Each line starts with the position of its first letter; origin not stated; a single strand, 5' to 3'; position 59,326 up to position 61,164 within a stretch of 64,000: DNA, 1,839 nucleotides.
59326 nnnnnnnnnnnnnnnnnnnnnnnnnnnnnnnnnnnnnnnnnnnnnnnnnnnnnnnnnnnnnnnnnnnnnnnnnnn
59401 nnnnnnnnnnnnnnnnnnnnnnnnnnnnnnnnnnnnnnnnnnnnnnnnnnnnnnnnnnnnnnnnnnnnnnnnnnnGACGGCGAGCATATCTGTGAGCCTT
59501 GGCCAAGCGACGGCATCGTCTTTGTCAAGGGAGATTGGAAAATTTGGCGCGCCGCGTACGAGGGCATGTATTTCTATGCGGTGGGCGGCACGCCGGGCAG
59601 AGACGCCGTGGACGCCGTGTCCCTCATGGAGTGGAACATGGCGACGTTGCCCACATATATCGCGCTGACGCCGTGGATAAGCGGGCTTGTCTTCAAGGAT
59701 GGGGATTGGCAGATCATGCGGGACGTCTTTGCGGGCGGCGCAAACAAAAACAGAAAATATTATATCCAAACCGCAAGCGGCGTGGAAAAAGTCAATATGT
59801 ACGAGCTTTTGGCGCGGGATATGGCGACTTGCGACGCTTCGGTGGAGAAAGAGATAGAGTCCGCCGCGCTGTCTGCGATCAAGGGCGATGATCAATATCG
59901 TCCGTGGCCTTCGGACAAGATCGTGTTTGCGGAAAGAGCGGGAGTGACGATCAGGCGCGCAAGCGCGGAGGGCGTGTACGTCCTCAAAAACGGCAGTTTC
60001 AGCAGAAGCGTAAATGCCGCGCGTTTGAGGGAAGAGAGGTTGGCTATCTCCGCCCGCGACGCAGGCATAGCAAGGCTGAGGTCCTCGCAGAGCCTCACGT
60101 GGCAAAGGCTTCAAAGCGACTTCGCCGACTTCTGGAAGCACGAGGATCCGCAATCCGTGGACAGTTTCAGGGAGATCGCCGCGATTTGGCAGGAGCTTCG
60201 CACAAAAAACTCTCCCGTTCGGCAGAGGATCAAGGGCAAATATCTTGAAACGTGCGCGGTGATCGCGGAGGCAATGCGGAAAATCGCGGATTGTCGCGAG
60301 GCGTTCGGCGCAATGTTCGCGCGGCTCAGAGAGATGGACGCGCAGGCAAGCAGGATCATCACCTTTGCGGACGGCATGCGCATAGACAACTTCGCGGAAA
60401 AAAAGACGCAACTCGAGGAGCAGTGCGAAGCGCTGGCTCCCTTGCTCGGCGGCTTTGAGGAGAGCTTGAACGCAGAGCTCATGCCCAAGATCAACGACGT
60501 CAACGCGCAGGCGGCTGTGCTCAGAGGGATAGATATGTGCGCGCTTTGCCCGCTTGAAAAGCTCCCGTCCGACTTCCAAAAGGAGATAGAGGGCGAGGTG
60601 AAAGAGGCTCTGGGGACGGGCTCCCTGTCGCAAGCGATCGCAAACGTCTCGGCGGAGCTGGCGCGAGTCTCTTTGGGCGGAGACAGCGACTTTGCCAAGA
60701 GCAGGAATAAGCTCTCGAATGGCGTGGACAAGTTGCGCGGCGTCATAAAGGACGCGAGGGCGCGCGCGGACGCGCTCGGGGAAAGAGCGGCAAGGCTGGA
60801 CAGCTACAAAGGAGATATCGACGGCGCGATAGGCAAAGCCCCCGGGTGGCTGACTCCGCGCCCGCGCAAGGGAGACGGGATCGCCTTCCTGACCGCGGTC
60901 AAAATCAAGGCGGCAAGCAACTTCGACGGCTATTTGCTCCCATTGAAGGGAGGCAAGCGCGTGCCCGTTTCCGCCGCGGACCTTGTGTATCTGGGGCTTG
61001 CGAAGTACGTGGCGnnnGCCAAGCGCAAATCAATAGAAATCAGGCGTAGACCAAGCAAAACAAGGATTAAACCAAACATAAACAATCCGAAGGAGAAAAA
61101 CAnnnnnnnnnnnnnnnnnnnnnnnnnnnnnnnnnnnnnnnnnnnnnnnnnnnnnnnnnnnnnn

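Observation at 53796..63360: Six-gene vWA / PP2C / Ser-Thr kinase operon: a TerY-P-type triad extended by two unassigned large proteins and a second, zinc-ribbon-fused vWA protein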

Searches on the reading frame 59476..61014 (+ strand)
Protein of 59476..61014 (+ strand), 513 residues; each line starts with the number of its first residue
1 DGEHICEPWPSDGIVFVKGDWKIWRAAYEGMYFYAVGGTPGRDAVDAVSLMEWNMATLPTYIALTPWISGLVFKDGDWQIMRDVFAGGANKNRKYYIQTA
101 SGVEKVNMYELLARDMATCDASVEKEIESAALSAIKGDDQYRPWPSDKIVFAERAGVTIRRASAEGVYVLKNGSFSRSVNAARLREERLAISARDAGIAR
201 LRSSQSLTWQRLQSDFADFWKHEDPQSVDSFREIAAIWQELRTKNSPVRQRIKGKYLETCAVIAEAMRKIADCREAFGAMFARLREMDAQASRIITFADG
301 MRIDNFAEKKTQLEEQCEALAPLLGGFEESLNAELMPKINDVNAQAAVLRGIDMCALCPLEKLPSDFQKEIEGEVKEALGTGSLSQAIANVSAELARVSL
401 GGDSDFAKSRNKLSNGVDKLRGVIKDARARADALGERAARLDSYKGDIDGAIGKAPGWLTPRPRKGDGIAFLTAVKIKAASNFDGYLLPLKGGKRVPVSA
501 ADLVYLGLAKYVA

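Call 49: search_protein_representatives(protein=window:59476-61014:+)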
Query: 513 residues. Proteins with E-value up to 0.001 (for the whole library): 38; up to 1e-10: 30; up to 1e-30: 17. The best 38 are listed.
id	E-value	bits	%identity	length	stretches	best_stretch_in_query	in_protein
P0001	0.0e+00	1163.6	95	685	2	1-513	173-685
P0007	2.2e-43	165.5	28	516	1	3-512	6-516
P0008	2.6e-43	165.3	31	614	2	5-511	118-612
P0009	1.4e-42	162.8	31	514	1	7-510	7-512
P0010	2.0e-42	162.4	31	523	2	8-244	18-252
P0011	3.1e-42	161.7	33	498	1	3-511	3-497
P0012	1.6e-40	156.1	36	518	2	7-248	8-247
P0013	1.7e-40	156.0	29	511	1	7-510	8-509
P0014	1.9e-40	155.8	27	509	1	8-511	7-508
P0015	7.5e-39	150.5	28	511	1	8-510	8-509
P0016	5.4e-38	147.7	35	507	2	6-258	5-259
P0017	4.5e-35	138.1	33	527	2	7-253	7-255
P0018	2.5e-34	135.6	33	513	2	5-243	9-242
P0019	3.4e-33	131.9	33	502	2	6-248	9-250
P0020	5.1e-33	131.3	37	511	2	7-243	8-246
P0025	1.8e-22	96.5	35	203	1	6-184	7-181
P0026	3.0e-22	95.8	34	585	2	7-194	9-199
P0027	1.6e-17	80.2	35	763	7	137-190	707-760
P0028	3.9e-17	78.9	35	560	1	7-187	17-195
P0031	8.1e-14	68.0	31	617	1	5-200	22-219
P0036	9.8e-10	54.5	34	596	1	6-174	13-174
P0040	2.1e-07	46.8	30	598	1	7-193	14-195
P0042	6.8e-06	41.8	32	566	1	7-203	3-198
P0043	4.4e-05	39.2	43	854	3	139-190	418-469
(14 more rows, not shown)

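Call 61: search_protein_families(library=pfam, proteins=[P0026, P0027, P0028, P0031, P0036, P0043, P0025, P0040, P0042, P0008], max_evalue=0.01)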
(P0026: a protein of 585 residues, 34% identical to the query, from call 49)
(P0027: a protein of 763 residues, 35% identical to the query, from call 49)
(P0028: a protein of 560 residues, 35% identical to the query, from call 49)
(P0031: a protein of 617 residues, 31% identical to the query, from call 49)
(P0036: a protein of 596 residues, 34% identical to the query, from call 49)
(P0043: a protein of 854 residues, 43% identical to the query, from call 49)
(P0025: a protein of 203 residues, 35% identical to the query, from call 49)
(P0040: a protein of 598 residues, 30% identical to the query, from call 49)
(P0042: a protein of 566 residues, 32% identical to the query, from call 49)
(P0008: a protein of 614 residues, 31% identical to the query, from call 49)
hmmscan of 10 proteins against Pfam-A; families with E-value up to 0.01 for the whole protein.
P0026 (585 aa): 1 family
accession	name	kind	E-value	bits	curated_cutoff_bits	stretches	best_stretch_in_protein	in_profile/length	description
PF17078.10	SHE3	-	0.0017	18.5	30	0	442-530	135-221/228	SWI5-dependent HO expression protein 3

P0027 (763 aa): 3 families
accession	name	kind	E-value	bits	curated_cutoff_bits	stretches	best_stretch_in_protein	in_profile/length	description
PF00069.31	Pkinase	-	5.6e-17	62.4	31.7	1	147-337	95-259/263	Protein kinase domain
PF07714.23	PK_Tyr_Ser-Thr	-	0.0075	16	23.1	0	146-203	98-138/258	Protein tyrosine and serine/threonine kinase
PF17667.7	Pkinase_fungal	-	0.0076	15.5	24.1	0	152-205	288-344/387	Fungal protein kinase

P0028 (560 aa): 0 families

P0031 (617 aa): 0 families

P0036 (596 aa): 0 families

P0043 (854 aa): 3 families
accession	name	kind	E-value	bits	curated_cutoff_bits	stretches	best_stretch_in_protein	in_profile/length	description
PF00069.31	Pkinase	-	1.5e-17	64.3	31.7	1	152-336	94-259/263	Protein kinase domain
PF06293.20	Kdo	-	1.2e-05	25.3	21.3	1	153-205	115-168/207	Lipopolysaccharide kinase (Kdo/WaaP) family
PF01636.29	APH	-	0.00011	22.5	23.2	1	155-206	147-197/239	Phosphotransferase enzyme family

P0025 (203 aa): 0 families

P0040 (598 aa): 0 families

P0042 (566 aa): 0 families

P0008 (614 aa): 0 families

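Call 70: predict_structure(alignment_id=A9)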
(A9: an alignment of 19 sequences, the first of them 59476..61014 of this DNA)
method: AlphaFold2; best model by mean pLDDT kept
length: 513 residues; sequences in the alignment: 19
mean_pLDDT: 88.5   pTM: 0.69
mean pLDDT of the five models: 88.5, 87.0, 86.4, 86.2, 86.1
residues with pLDDT >= 90: 310; 70-90: 175; 50-70: 26; < 50: 2
segments of 3 or more residues with pLDDT < 50: none
pLDDT, mean of each block of 10 residues (from residue 1): 72 89 93 94 94 91 83 83 79 86 92 92 89 73 88 89 93 93 93 92 93 90 90 92 91 94 94 94 95 91 86 93 92 90 90 87 93 92 84 83 82 94 93 91 83 64 85 86 89 88 90 83
secondary structure, 60 per line:
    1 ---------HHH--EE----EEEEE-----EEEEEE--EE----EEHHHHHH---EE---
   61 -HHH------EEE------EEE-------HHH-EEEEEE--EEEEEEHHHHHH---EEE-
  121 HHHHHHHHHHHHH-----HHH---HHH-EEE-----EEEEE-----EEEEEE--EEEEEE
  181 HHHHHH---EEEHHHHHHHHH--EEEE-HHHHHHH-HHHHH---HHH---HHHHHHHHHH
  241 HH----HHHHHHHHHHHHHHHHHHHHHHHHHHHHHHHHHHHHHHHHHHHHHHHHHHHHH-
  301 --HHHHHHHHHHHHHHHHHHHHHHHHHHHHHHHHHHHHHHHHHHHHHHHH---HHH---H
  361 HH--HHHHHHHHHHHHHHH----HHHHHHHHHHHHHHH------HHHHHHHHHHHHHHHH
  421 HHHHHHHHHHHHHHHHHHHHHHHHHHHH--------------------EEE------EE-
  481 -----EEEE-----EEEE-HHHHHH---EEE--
elements in order: E21-25 E31-36 H47-52 E71-73 E80-82 E94-99 E102-107 H108-113 E117-119 H121-133 E149-151 E157-161 E167-172 E175-180 H181-186 E190-192 H193-201 E204-207 H209-215 H217-221 H231-242 H247-299 H303-350 H365-379 H384-398 H405-448 E469-471 E486-489 E495-498 H500-505 E509-511

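Call 72: fold_search(model_id=the predicted structure, library=pdb)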
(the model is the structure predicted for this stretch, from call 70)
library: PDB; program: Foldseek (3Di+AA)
matches with E <= 10: 904; with E <= 0.001: 0
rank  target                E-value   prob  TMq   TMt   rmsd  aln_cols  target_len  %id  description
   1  2wcd_A                4.9e-03  0.93  0.18  0.29  22.5       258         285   14  Crystal structure of the assembled cytolysin A pore (released 2009-05-05)
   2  4tql_A                5.5e-03  0.72  0.13  0.22  19.1       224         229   13  Computationally designed three helix bundle (released 2014-10-15)
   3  4tql_B                6.5e-03  0.82  0.14  0.26  20.0       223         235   12  Computationally designed three helix bundle (released 2014-10-15)
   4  5vtl                  7.7e-03  0.69  0.13  0.25  17.0       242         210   13  Structure of metacyclic invariant surface protein , Tb427.07.360, from Trypanosoma brucei. (released 2018-08-08)
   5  6r2g_A                1.1e-02  0.99  0.16  0.48  12.7       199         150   10  Crystal structure of a single-chain protein mimetic of the gp41 NHR trimer in complex with the synthetic CHR peptide C (released 2019-07-10)
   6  5xei                  2.6e-02  0.18  0.13  0.13  53.0       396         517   13  Crystal structure of the Smc head domain with a coiled coil and joint derived from Pyrococcus yayanosii (released 2017-06-07)
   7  6z0c_A                2.8e-02  0.93  0.19  0.40  20.9       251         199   11  Structure of in silico modelled artificial Maquette-3 protein (released 2021-03-17)
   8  9q9i_B                2.9e-02  0.08  0.08  0.08  46.0       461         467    9  Cryo-EM structure of human Mre11-Rad50-Nbs1 complex bound to DNA (released 2025-10-01)
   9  6mrt_A                3.3e-02  0.23  0.12  0.18  27.5       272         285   15  12-meric ClyA pore complex (released 2019-05-15)
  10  9q9h_B                3.5e-02  0.11  0.10  0.11  47.9       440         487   11  Cryo-EM structure of human Mre11-Rad50 complex bound to DNA (released 2025-10-01)
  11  8d9p                  3.7e-02  0.28  0.10  0.21  24.4       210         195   12  De Novo Photosynthetic Reaction Center Protein Equipped with Heme B and Mn(II) cations (released 2022-09-28)
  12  9f5w_B                3.9e-02  0.14  0.13  0.13  55.0       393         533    8  Human condensin II - M18BP1 complex (released 2025-07-02)
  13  2i1k                  4.1e-02  0.25  0.18  0.17  36.5       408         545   13  Moesin from Spodoptera frugiperda reveals the coiled-coil domain at 3.0 angstrom resolution (released 2006-12-19)
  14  6z0c_C                4.3e-02  0.94  0.19  0.44  22.1       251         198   12  Structure of in silico modelled artificial Maquette-3 protein (released 2021-03-17)
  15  8z7a_E                4.3e-02  0.54  0.12  0.25  26.7       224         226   12  Open Barrel Structure of Translin from Trichoderma virens (released 2025-04-23)
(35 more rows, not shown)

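Call 95: fold_search(model_id=the predicted structure, library=viral)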
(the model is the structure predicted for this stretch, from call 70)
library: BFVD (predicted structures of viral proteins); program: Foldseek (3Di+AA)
matches with E <= 10: 818; with E <= 0.001: 1
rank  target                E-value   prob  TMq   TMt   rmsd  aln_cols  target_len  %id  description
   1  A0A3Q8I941            8.2e-04  0.80  0.18  0.12  57.7       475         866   13  (no name in the UniProt tables at hand)
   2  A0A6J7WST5            4.6e-03  0.60  0.16  0.12  31.8       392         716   14  ABC_ATPase domain containing protein [uncultured Caudovirales phage]
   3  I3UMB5                6.8e-03  0.20  0.11  0.13  56.0       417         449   12  Rad50/SbcC-type AAA domain-containing protein [Colwellia phage 9A]
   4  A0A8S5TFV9            8.5e-03  0.15  0.11  0.10  65.3       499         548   11  STRUCTURAL MAINTENANCE OF CHROMOSOMES PROTEIN [Phage sp. ctL4h4]
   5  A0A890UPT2            9.5e-03  0.25  0.12  0.10  41.5       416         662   11  Minor tail protein [Gordonia phage RoyalG]
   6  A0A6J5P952            1.2e-02  0.12  0.09  0.08  52.8       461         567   13  AAA domain containing protein [uncultured Caudovirales phage]
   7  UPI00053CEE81         1.9e-02  1.00  0.21  0.51   8.4       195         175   11  (no name look-up for this kind of identifier)
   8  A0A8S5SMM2            1.9e-02  0.57  0.13  0.29  38.7       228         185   16  Uncharacterized protein [Siphoviridae sp. ct7Qv4]
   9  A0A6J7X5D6            1.9e-02  0.30  0.17  0.18  35.0       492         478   10  Uncharacterized protein [uncultured Caudovirales phage]
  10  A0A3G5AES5            2.3e-02  0.35  0.14  0.12  26.4       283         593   14  Uncharacterized protein [Satyrvirus sp.]
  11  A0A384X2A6            2.3e-02  0.12  0.11  0.09  74.6       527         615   12  (no name in the UniProt tables at hand)
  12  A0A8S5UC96            2.4e-02  0.12  0.12  0.10  67.3       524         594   10  STRUCTURAL MAINTENANCE OF CHROMOSOMES PROTEIN [Siphoviridae sp. ctgN495]
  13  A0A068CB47            2.7e-02  0.09  0.11  0.06  78.0       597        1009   10  Recombination exonuclease [Listeria phage LMTA-57]
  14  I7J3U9                2.9e-02  0.25  0.13  0.08  55.6       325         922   15  Phage tail fibers [Yersinia phage phiR2-01]
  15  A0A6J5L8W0            3.0e-02  0.30  0.15  0.21  43.3       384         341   12  Flagellar basal-body/hook protein, C-terminal domain containing protein [uncultured Caudovirales phage]
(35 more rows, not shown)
